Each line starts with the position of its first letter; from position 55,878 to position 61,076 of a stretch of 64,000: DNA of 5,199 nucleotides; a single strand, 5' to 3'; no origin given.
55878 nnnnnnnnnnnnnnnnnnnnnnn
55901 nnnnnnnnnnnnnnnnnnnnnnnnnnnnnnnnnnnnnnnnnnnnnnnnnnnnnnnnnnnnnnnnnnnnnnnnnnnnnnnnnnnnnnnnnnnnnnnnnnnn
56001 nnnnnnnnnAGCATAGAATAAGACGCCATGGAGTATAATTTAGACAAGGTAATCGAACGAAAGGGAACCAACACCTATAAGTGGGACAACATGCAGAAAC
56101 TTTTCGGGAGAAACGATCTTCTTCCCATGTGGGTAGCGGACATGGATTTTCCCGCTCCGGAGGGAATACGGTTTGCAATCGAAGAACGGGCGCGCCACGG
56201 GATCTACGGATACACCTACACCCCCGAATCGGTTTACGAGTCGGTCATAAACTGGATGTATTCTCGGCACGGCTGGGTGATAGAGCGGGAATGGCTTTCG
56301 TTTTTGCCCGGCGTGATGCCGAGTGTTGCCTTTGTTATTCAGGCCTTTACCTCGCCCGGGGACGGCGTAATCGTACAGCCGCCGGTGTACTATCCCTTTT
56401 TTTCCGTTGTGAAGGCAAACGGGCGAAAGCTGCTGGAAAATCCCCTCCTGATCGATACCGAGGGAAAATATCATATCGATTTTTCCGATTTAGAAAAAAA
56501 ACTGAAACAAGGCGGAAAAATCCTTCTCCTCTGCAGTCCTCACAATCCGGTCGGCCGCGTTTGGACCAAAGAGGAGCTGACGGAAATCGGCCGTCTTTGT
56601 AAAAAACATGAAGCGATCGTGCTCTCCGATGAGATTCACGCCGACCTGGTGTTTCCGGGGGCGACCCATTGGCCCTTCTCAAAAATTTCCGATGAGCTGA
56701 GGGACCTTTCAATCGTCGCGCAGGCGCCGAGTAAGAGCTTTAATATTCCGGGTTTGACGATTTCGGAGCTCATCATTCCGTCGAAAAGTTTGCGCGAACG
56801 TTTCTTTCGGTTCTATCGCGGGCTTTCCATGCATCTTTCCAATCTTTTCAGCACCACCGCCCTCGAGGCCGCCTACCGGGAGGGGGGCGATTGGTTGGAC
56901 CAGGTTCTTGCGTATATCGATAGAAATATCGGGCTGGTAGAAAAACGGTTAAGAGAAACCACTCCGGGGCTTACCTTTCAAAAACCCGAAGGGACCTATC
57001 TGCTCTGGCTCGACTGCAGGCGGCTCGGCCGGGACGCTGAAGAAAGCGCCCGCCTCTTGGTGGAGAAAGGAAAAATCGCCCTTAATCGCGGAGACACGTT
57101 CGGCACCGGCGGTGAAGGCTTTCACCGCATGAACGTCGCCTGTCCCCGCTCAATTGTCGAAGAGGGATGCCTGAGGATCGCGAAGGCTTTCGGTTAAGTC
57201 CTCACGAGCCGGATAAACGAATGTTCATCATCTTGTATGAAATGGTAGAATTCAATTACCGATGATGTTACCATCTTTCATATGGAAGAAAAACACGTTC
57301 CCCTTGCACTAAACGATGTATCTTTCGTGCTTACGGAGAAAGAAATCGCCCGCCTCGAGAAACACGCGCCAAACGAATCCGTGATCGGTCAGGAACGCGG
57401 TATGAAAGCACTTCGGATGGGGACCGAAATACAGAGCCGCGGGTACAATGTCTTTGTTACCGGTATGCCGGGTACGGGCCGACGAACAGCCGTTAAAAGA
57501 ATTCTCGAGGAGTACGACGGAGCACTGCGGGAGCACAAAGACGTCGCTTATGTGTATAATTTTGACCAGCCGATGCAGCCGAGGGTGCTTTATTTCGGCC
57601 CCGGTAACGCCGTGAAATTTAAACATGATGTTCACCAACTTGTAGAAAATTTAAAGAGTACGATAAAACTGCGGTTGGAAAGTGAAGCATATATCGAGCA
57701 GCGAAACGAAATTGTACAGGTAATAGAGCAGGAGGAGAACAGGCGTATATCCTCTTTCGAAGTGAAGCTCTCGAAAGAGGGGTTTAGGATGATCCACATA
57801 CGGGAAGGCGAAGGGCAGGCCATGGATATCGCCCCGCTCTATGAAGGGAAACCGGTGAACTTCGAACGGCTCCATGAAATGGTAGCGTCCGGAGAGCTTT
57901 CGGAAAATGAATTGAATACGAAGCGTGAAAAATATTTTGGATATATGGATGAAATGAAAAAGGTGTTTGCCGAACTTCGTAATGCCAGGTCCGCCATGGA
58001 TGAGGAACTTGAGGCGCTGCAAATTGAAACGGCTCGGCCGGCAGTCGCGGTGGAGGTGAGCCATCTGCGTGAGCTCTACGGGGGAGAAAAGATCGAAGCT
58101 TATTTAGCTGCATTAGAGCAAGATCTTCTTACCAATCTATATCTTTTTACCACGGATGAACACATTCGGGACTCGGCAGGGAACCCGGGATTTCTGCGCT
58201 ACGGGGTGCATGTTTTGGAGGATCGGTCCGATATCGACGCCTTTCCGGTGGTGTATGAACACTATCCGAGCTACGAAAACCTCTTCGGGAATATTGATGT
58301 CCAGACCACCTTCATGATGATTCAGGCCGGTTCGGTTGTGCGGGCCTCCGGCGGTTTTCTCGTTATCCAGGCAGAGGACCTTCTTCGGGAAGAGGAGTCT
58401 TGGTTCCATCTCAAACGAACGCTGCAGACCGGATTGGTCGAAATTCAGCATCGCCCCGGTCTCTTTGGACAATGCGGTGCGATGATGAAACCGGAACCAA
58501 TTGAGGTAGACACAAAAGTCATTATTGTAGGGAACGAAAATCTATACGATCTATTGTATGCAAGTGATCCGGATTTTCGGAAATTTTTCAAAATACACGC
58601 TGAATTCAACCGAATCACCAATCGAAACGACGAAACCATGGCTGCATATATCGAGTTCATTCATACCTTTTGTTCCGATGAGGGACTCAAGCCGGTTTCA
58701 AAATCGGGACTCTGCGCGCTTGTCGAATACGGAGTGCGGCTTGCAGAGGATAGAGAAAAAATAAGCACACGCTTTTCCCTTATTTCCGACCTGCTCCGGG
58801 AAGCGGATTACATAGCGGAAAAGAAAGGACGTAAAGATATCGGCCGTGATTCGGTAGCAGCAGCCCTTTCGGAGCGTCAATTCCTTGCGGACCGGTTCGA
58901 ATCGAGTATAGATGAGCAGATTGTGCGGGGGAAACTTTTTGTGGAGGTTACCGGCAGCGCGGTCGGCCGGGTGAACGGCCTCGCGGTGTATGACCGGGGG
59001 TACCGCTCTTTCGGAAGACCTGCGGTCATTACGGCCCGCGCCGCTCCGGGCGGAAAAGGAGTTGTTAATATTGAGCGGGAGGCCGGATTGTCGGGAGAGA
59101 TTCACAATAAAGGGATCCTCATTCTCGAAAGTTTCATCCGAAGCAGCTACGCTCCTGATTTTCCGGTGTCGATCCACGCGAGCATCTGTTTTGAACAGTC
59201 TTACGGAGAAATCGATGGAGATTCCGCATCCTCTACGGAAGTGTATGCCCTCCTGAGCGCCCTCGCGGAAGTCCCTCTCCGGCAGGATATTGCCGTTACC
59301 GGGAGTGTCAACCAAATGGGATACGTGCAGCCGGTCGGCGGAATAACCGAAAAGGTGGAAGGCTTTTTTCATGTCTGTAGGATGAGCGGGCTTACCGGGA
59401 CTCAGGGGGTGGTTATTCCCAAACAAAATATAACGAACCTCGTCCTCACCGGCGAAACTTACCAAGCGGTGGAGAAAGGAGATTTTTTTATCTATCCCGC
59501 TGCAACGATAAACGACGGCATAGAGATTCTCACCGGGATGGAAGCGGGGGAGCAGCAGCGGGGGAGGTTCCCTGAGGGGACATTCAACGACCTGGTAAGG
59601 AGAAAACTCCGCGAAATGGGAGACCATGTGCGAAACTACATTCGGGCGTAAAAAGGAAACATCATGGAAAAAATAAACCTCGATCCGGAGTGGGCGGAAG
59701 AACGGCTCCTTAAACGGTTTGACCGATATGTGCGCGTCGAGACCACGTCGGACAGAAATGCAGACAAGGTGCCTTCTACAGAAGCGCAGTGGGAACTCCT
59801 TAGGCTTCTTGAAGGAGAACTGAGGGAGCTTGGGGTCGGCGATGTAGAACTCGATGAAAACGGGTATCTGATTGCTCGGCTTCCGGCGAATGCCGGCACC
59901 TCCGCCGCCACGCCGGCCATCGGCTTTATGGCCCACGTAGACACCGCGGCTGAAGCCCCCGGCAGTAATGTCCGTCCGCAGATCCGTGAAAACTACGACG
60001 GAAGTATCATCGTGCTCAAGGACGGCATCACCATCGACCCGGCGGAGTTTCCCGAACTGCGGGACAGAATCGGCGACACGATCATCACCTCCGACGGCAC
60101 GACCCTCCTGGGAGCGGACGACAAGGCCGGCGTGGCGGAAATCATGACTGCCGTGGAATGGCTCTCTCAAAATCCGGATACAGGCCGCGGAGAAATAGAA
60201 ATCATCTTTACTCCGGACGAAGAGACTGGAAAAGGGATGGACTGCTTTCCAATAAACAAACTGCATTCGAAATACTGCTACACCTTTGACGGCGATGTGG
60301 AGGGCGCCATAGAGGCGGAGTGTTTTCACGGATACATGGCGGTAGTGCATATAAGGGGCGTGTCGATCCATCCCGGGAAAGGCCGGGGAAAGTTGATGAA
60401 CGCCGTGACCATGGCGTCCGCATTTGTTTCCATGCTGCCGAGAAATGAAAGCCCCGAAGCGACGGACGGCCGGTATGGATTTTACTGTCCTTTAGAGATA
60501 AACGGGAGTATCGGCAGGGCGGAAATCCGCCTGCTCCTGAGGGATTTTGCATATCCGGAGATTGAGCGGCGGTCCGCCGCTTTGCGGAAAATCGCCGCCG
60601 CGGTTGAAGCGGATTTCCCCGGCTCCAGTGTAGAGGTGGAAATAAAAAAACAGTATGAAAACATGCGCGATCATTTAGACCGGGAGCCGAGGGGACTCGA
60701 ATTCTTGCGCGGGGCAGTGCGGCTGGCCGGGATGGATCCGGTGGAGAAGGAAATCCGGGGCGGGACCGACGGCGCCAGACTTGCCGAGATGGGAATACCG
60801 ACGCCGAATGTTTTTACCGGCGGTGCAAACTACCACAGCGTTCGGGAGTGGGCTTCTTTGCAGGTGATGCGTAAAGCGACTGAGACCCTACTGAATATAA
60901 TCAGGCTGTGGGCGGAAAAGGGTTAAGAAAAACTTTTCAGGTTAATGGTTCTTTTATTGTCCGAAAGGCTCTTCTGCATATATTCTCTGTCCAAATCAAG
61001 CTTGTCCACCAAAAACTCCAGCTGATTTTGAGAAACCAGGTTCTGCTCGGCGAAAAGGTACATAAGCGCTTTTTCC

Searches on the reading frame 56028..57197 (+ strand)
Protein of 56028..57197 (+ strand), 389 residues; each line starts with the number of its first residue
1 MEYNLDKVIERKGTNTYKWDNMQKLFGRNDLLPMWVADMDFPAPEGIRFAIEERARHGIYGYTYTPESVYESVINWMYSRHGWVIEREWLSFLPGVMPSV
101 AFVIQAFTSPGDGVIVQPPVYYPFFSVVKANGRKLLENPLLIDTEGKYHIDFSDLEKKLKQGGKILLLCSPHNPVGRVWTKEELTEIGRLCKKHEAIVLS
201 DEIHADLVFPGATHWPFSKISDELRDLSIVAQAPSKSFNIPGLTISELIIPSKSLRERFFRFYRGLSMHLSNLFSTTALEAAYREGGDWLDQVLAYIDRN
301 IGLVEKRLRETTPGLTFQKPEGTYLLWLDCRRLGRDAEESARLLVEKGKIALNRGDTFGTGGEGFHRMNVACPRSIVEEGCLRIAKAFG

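Call 62: search_protein_families(library=pfam, proteins=[window:56028-57197:+], max_evalue=0.000001)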
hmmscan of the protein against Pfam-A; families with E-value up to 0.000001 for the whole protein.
window:56028-57197:+ (389 aa): 1 family
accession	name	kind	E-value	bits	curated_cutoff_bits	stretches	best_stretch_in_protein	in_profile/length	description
PF00155.27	Aminotran_1_2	-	2.5e-40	139.2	19.7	1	57-383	33-360/361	Aminotransferase class I and II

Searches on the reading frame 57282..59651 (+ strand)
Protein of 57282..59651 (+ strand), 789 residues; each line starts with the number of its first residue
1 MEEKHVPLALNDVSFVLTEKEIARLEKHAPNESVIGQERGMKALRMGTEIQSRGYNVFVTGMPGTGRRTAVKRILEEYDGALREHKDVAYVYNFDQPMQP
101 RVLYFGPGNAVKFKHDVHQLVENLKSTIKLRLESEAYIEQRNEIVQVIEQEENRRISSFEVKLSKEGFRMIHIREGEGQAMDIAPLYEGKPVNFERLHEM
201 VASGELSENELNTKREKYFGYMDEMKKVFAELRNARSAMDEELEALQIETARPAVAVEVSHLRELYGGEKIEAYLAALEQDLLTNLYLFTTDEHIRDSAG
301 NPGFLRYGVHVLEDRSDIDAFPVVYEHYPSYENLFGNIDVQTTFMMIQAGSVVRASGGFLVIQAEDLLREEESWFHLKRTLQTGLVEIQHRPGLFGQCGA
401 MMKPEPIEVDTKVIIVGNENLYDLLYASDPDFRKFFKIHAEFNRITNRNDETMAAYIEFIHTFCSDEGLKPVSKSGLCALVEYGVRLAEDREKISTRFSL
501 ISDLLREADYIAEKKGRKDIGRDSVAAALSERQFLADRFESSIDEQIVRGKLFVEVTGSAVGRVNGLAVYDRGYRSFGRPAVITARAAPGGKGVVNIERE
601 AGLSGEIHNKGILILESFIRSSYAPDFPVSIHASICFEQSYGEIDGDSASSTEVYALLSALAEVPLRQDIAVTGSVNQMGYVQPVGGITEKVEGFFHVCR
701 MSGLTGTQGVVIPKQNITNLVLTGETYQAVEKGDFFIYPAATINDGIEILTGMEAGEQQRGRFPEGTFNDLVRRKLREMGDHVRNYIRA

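Call 62: search_protein_families(library=pfam, proteins=[window:57282-59651:+], max_evalue=0.000001)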
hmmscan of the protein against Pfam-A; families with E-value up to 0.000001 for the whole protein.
window:57282-59651:+ (789 aa): 4 families
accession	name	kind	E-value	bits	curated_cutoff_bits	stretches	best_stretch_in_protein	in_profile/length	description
PF13654.12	AAA_32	-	2.1e-37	128.5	21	1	321-443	3-133/133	LonB-like, AAA domain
PF20436.4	LonB_AAA-LID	-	5.7e-22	78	22.4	1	471-533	1-63/65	Archaeal LonB, AAA+ ATPase LID domain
PF20437.3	LonC_helical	-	1.1e-10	41.7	24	1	87-120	1-34/34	Lon-like LonC helical domain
PF05362.19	Lon_C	-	2.4e-09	37.5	21.1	1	644-720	107-176/205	Lon protease (S16) C-terminal proteolytic domain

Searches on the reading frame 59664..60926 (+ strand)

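Call 62: search_protein_families(library=pfam, proteins=[window:59664-60926:+], max_evalue=0.000001)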
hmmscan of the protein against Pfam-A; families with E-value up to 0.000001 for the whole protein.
window:59664-60926:+ (420 aa): 1 family
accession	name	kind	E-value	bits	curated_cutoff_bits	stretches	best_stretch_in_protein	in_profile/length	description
PF01546.33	Peptidase_M20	-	4.8e-13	49.9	24.6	1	151-414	34-205/206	Peptidase family M20/M25/M40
